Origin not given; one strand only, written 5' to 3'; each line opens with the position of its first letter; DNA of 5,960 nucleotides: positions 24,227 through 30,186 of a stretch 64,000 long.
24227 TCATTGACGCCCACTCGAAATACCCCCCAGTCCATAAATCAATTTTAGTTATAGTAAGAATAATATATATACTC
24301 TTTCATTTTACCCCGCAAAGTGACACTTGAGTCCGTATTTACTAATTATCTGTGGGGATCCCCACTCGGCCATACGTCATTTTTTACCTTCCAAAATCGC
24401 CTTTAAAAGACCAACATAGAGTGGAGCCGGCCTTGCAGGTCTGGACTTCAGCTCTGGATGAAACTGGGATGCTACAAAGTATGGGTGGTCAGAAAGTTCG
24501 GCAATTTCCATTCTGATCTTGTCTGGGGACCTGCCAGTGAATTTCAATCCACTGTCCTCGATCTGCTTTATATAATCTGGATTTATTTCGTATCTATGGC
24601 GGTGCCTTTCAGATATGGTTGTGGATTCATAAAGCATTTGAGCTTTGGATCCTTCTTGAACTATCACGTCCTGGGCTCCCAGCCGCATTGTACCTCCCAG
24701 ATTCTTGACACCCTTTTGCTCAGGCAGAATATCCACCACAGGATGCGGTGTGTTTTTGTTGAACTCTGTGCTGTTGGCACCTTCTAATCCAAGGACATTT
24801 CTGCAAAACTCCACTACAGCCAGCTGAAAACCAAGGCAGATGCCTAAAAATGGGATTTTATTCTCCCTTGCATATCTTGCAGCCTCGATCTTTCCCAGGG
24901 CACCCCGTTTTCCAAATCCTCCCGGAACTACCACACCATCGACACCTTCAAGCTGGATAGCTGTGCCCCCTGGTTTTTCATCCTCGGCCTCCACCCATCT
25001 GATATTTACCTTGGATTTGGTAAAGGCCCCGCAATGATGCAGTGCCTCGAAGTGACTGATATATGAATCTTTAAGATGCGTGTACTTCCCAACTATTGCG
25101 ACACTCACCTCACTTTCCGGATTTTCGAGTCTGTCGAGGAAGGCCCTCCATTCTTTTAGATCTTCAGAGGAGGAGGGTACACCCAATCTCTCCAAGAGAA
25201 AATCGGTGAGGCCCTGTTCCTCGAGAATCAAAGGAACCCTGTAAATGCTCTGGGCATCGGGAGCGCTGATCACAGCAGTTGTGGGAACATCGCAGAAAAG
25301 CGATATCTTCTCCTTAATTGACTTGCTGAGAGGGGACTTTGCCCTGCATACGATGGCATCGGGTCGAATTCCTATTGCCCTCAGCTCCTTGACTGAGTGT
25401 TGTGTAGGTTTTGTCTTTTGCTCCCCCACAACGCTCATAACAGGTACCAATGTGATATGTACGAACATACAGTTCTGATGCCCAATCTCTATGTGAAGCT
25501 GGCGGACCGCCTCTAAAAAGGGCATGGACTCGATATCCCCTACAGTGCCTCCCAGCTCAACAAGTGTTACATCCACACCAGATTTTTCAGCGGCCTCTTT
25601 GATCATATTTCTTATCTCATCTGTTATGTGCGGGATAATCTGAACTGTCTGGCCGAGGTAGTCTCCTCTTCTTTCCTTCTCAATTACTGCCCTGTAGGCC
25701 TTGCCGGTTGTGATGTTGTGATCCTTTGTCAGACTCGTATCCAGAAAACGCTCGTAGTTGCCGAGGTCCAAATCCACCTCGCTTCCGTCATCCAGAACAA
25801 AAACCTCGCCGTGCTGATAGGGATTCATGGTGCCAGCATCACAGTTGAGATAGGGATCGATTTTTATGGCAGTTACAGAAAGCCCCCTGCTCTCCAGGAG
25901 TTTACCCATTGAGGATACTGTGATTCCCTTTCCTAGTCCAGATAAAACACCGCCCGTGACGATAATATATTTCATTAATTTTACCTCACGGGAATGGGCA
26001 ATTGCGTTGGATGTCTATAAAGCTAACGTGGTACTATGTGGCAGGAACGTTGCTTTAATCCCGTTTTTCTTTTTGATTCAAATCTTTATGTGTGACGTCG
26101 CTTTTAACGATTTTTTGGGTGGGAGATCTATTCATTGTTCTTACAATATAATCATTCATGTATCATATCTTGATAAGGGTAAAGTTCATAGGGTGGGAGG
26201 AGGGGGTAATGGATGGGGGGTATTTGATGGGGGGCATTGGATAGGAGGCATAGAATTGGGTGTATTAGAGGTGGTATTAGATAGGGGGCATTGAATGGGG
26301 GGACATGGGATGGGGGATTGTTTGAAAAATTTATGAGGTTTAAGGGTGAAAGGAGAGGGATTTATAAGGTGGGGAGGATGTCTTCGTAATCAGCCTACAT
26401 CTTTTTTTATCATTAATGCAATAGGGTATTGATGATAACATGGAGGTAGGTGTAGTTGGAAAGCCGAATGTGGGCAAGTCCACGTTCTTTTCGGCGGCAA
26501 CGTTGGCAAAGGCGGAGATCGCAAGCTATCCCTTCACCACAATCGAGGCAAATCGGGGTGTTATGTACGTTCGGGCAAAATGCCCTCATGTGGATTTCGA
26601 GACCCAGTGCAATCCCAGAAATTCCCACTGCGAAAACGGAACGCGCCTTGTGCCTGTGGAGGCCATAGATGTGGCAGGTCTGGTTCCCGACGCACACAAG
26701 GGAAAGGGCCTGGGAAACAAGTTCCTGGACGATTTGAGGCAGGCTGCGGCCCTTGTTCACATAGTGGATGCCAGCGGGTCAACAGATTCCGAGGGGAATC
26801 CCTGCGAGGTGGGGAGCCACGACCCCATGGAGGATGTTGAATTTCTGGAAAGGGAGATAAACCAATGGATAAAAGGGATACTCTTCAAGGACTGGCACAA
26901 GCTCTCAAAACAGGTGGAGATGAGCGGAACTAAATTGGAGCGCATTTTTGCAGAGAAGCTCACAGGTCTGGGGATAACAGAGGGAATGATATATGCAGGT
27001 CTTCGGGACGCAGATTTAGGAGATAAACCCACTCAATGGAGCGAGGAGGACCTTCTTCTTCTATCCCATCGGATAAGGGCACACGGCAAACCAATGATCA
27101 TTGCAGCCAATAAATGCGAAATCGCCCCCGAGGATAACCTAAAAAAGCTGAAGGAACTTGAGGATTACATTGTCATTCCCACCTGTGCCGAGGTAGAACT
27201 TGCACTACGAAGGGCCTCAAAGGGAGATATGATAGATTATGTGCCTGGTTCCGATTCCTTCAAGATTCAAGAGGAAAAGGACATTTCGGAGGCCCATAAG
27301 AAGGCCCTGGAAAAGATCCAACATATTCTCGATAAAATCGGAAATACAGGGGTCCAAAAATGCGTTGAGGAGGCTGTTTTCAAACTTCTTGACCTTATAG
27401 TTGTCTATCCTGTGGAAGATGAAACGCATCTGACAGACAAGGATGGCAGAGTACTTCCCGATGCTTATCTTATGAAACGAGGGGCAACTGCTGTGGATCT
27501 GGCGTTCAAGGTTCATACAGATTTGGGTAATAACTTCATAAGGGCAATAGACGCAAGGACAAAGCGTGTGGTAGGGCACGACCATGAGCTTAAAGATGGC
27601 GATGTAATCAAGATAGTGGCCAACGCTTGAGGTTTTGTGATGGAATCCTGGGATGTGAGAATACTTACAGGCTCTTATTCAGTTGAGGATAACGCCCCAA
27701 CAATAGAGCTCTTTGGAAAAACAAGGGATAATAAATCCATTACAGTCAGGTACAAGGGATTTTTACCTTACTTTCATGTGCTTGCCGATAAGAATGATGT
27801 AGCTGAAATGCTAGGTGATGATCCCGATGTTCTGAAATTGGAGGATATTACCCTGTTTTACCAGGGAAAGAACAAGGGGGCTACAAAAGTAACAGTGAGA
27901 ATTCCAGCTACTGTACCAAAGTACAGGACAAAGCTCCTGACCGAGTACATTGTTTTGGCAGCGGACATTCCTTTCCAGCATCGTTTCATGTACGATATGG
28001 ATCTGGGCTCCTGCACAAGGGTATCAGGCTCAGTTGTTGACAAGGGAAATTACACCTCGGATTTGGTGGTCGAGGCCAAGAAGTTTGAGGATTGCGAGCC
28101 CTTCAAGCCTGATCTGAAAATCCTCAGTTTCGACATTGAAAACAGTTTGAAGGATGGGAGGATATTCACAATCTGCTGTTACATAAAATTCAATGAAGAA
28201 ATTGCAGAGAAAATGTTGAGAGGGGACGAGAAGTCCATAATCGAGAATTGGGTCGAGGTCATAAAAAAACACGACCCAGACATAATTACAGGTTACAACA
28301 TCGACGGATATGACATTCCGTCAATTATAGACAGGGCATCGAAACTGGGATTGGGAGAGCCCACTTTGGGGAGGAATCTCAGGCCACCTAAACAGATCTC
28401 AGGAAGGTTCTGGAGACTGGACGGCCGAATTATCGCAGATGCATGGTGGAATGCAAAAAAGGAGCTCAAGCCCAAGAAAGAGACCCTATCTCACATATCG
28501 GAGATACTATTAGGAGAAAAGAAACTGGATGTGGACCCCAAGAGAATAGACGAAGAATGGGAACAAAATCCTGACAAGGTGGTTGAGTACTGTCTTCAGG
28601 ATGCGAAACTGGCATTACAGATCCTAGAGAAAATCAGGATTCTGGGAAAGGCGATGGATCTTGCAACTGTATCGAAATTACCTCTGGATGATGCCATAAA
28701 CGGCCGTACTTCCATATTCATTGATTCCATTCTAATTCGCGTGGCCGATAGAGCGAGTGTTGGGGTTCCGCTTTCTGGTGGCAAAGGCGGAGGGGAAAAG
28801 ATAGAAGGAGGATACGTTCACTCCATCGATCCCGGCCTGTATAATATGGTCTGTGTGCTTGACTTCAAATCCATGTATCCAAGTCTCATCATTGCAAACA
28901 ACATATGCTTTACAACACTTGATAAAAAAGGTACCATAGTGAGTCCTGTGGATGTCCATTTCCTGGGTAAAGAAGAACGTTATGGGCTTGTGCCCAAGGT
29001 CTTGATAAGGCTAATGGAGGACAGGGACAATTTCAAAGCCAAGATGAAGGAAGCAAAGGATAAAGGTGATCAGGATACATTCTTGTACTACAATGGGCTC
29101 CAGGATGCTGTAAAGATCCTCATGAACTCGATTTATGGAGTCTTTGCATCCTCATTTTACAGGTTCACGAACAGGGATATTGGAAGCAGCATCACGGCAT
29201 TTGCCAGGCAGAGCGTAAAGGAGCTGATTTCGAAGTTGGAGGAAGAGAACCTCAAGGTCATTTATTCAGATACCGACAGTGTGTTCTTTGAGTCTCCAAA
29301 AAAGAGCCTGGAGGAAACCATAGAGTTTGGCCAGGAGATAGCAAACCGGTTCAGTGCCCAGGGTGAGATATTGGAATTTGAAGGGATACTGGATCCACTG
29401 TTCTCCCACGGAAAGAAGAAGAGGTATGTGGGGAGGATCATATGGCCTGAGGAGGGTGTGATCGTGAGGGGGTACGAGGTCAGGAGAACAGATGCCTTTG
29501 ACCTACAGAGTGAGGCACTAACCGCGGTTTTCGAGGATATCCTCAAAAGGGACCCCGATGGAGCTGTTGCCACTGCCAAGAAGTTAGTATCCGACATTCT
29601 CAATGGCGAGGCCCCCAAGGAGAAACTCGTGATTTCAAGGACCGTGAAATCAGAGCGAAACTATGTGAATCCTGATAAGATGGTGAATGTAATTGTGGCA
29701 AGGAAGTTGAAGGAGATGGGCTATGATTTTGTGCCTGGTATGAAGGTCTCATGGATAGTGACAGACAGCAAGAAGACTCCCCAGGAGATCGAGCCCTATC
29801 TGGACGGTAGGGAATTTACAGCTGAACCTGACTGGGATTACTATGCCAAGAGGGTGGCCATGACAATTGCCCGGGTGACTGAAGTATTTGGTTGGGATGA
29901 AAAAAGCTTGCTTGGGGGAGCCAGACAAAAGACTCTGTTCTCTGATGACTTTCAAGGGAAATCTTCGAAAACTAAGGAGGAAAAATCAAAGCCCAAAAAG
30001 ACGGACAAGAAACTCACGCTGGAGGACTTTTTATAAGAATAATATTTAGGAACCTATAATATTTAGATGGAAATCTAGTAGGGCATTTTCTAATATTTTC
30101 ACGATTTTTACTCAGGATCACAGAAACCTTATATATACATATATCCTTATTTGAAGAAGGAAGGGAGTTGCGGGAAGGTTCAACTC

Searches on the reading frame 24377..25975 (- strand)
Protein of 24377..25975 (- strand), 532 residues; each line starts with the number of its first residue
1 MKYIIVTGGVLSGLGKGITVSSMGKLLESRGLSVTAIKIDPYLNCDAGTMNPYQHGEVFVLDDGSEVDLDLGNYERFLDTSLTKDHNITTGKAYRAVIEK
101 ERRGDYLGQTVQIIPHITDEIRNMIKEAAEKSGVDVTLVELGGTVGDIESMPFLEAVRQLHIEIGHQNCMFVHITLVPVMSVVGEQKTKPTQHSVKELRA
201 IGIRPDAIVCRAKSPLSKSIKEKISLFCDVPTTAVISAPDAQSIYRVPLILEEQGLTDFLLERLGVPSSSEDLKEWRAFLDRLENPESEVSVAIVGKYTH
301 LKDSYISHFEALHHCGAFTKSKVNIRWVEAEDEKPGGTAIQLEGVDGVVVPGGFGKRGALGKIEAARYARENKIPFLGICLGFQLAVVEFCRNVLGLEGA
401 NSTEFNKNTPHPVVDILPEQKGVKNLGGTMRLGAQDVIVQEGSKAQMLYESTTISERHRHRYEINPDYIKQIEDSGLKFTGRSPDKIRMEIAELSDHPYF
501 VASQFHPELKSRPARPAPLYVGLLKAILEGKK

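Call 11: search_protein_families(library=pfam, proteins=[window:24377-25975:-], max_evalue=0.001)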
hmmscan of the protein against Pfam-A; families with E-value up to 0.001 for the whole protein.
window:24377-25975:- (532 aa): 3 families
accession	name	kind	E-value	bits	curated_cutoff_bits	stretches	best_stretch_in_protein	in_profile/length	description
PF06418.20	CTP_synth_N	-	7.9e-129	429.1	26.1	1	2-265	1-264/265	CTP synthase N-terminus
PF00117.34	GATase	-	7.2e-39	133.9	22.8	1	301-525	2-189/190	Glutamine amidotransferase class-I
PF07722.19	Peptidase_C26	-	6.7e-06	26.5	20.5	1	366-508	98-219/219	Peptidase C26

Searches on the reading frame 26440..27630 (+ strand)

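Call 11: search_protein_families(library=pfam, proteins=[window:26440-27630:+], max_evalue=0.001)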
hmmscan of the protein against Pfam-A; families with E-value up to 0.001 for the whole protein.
window:26440-27630:+ (396 aa): 5 families
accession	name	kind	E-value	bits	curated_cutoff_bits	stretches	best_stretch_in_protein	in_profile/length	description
PF08438.16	YGR210-like_G4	-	5e-35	120.6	24.7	1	222-327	1-108/108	Obg-like GTPase YGR210-like, G4 motif-containing domain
PF01926.29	MMR_HSR1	-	4.4e-18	65.9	21.9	1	2-117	1-86/113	50S ribosome-binding GTPase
PF02824.27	TGS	-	1.1e-13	51.4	22.2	1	334-393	6-59/60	TGS domain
PF02421.24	FeoB_N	-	1.3e-08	35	27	1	2-45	2-45/156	Ferrous iron transport protein B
PF06071.19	YchF-GTPase_C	-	0.00022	21.7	27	0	343-369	15-41/84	Protein of unknown function (DUF933)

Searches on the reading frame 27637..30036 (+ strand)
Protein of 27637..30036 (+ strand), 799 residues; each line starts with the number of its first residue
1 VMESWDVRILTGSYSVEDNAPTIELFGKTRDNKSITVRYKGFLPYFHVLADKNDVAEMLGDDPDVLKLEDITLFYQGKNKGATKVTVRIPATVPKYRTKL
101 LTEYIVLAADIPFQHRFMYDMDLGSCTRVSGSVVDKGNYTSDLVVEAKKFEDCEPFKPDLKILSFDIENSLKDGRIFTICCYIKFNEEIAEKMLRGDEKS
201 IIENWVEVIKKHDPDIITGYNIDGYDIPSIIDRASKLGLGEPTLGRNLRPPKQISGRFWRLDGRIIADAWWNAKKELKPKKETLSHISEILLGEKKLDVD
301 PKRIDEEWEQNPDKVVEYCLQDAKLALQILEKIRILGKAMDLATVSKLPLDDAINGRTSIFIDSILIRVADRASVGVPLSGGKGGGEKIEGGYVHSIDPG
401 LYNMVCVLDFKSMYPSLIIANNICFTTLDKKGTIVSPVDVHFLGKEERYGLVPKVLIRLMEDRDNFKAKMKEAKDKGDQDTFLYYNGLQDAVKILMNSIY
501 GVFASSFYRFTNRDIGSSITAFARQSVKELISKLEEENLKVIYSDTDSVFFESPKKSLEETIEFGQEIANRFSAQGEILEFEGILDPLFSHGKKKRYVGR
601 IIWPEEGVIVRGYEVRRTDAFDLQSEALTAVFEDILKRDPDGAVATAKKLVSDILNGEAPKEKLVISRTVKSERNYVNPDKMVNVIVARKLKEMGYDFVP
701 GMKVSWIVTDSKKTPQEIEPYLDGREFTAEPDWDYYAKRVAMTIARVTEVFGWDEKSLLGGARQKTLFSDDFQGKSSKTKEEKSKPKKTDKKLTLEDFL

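Call 11: search_protein_families(library=pfam, proteins=[window:27637-30036:+], max_evalue=0.001)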
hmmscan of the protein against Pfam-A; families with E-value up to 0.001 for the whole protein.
window:27637-30036:+ (799 aa): 3 families
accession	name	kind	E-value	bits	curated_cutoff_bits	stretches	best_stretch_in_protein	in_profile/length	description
PF00136.26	DNA_pol_B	-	3e-53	181.7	23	1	349-749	2-451/453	DNA polymerase family B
PF03104.25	DNA_pol_B_exo1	-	7.4e-17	62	23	1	197-247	142-193/242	DNA polymerase family B, exonuclease domain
PF20286.3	divDNApol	-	6.2e-09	35.1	25.7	1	425-525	78-178/705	Divergent Family B DNA polymerase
